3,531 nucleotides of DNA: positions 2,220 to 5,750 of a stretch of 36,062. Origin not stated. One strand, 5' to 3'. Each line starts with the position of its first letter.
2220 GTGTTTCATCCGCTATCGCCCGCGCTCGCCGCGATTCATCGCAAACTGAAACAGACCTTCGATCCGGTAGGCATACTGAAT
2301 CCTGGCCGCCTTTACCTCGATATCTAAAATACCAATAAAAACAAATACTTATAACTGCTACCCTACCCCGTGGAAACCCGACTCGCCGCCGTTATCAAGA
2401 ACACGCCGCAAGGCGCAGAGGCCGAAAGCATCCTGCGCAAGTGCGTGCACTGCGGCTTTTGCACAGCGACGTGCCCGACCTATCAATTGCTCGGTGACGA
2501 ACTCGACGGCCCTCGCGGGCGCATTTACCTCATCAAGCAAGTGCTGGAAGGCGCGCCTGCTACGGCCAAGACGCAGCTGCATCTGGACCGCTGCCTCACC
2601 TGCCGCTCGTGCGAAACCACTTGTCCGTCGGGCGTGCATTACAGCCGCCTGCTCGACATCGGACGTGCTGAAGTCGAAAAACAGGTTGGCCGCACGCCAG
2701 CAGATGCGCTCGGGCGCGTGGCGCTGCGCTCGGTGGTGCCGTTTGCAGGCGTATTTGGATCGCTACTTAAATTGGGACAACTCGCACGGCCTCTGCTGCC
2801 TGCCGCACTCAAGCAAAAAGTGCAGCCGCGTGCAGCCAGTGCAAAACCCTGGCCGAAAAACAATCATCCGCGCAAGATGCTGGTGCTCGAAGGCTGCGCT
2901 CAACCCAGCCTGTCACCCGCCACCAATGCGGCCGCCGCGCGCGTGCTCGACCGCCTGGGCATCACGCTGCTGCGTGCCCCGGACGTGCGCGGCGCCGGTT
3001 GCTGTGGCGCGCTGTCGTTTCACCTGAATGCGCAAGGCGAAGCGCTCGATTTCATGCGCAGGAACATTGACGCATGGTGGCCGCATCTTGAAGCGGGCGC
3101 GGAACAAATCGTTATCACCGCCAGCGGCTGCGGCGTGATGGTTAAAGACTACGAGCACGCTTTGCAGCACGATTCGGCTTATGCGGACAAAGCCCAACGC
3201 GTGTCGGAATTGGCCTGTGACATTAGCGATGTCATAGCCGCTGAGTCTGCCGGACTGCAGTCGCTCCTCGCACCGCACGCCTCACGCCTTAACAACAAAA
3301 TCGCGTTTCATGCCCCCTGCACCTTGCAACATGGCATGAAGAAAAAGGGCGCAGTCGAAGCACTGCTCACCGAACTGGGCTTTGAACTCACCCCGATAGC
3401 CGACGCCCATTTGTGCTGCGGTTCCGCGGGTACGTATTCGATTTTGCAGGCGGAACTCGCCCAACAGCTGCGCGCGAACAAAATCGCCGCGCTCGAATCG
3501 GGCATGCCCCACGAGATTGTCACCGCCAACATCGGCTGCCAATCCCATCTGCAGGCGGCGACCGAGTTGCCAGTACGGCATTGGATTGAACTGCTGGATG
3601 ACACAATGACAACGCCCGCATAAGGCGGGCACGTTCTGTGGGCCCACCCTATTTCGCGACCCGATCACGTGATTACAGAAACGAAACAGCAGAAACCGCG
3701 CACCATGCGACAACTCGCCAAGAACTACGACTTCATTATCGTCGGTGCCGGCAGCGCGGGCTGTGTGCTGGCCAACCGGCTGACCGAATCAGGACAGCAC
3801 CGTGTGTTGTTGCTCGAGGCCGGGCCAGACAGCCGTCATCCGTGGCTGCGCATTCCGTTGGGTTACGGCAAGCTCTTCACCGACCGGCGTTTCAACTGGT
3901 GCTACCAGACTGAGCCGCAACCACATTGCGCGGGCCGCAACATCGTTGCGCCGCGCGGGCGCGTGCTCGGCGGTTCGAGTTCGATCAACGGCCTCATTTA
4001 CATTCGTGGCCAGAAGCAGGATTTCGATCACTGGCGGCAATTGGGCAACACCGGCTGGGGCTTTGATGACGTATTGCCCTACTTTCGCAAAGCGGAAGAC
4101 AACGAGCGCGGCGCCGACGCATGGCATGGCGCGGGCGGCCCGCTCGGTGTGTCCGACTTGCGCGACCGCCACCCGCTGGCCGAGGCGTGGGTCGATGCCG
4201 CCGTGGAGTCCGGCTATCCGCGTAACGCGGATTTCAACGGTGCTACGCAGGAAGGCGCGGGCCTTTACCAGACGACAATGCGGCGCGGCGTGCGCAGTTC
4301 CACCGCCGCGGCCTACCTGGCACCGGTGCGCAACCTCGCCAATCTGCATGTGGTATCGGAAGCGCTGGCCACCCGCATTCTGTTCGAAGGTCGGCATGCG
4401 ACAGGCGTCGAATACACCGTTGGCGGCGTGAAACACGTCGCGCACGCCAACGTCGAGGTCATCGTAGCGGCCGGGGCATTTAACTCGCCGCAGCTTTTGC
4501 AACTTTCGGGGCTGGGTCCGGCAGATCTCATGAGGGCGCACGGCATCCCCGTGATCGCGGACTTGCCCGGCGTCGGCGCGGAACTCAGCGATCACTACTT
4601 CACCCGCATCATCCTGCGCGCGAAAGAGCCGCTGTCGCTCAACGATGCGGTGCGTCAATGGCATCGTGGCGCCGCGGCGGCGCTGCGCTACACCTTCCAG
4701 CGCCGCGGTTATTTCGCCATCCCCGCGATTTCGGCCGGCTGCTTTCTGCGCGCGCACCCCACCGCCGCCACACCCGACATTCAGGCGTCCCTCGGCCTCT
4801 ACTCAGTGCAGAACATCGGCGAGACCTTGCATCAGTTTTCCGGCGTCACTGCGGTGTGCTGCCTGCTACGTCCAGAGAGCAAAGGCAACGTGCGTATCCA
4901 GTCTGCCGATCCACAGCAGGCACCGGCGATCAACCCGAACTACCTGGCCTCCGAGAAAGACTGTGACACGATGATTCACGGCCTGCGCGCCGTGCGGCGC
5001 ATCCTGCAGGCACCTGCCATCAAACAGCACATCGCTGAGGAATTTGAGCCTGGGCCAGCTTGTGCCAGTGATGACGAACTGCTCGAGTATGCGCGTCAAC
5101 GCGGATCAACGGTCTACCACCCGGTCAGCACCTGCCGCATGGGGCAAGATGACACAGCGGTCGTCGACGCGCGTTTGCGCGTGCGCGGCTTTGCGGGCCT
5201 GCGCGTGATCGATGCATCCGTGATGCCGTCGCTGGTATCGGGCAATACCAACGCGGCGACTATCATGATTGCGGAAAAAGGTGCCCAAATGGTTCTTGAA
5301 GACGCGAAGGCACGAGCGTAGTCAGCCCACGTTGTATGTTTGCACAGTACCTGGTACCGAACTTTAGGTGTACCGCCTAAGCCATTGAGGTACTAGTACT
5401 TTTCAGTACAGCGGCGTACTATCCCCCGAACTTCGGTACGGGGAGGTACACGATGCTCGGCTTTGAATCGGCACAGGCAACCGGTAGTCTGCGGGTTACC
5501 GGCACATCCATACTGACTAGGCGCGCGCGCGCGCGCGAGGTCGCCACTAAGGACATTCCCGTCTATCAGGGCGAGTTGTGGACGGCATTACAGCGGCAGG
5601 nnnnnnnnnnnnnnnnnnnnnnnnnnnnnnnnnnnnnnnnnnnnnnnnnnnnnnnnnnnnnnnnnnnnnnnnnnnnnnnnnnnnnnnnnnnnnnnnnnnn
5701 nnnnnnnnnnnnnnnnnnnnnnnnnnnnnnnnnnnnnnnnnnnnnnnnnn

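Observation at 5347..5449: Nine GTAC palindromes in the 131-bp leader of an orphan DNA methyltransferase gene, five in exact 10-bp register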

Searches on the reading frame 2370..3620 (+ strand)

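Call 4: search_protein_families(library=pfam, proteins=[window:2370-3620:+], max_evalue=0.01)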
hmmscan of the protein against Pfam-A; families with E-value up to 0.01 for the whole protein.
window:2370-3620:+ (417 aa): 14 families
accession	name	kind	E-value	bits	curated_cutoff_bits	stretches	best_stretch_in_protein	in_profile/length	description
PF02754.22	CCG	-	1.5e-24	86.4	20.6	2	311-395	1-85/85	Cysteine-rich domain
PF13183.11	Fer4_8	-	2.9e-12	47.4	27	1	22-89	2-68/68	4Fe-4S dicluster domain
PF13534.11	Fer4_17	-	3.2e-11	44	22.2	1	24-89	1-60/61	4Fe-4S dicluster domain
PF12838.12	Fer4_7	-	4.6e-11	43.4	27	1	24-89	1-52/52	4Fe-4S dicluster domain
PF13237.11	Fer4_10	-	6.8e-09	36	25.5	1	22-86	6-53/53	4Fe-4S dicluster domain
PF12837.12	Fer4_6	-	1.9e-07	31.1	25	2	24-38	8-22/24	4Fe-4S binding domain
PF13484.11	Fer4_16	-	2.4e-07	31.9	30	1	24-87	1-65/66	4Fe-4S double cluster binding domain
PF00037.32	Fer4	-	2.8e-06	27.3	21.1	1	24-37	7-20/24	4Fe-4S binding domain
PF12797.12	Fer4_2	-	6.7e-06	26.2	24.5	0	23-37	8-22/22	4Fe-4S binding domain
PF13187.11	Fer4_9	-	4.2e-05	23.9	27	1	24-88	1-50/52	4Fe-4S dicluster domain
PF12800.12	Fer4_4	-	9e-05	23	24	0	24-38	3-17/17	4Fe-4S binding domain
PF14697.11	Fer4_21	-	0.00017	22.1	35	0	23-37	39-53/59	4Fe-4S dicluster domain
PF25160.1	LdpA_Fe-S-bd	-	0.002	18.3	27.6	0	20-39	23-42/49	LdpA Fe-S cluster-binding domain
PF13746.11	Fer4_18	-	0.0039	17.8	27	0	19-38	55-74/114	4Fe-4S dicluster domain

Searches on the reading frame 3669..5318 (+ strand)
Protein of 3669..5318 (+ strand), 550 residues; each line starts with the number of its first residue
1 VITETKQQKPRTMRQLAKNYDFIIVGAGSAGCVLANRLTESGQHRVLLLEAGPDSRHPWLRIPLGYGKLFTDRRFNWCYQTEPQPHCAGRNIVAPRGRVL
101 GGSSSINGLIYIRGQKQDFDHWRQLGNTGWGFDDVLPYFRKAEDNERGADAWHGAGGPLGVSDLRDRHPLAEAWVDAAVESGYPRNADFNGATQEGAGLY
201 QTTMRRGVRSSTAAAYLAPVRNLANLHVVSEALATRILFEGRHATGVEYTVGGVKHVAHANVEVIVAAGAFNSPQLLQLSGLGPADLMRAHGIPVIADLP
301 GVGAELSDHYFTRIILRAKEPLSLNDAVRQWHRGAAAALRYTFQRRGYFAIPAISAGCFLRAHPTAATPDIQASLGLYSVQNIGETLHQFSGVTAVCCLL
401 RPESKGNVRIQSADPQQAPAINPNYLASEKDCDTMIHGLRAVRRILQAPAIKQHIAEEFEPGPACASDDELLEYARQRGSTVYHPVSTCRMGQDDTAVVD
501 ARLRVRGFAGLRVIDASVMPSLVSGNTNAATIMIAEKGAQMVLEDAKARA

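Call 4: search_protein_families(library=pfam, proteins=[window:3669-5318:+], max_evalue=0.01)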
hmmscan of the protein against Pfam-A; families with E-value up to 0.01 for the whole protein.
window:3669-5318:+ (550 aa): 8 families
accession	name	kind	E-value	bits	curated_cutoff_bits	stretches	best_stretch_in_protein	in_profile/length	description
PF00732.25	GMC_oxred_N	-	7.8e-52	176.7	23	1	20-310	1-217/218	GMC oxidoreductase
PF05199.19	GMC_oxred_C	-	1.1e-41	143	24.6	1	402-535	1-139/139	GMC oxidoreductase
PF00890.30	FAD_binding_2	-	4.6e-07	29.8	20.4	1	21-54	1-33/414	FAD binding domain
PF01266.30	DAO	-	7.3e-06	26.2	27.9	1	21-281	1-214/353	FAD dependent oxidoreductase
PF05834.18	Lycopene_cycl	-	1.5e-05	24.7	23.4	1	21-56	1-37/380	Lycopene cyclase protein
PF13738.12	Pyr_redox_3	-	2.4e-05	24.2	30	0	205-282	75-146/305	Pyridine nucleotide-disulphide oxidoreductase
PF13450.12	NAD_binding_8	-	3.6e-05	24.4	21.9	1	24-54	1-30/68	NAD(P)-binding Rossmann-like domain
PF07992.20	Pyr_redox_2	-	0.0041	17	26.1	1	20-58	1-36/291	Pyridine nucleotide-disulphide oxidoreductase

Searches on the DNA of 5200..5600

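Call 13: search_rna_families(source=window, start=5200, end=5600, threshold=evalue, max_evalue=10)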
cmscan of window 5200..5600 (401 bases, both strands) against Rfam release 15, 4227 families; matches with E-value up to 10: 2.
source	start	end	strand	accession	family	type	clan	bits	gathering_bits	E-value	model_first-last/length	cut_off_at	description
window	5263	5331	-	RF02308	TtnuCD34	Gene; snRNA; snoRNA; CD-box;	-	13.8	80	6.1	1-64/64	no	Tetrahymena snoRNA TtnuCD34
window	5425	5554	+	RF02353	BjrC68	Gene; sRNA;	-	10.8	39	5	1-82/82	no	Bradyrhizobiaceae sRNA BjrC68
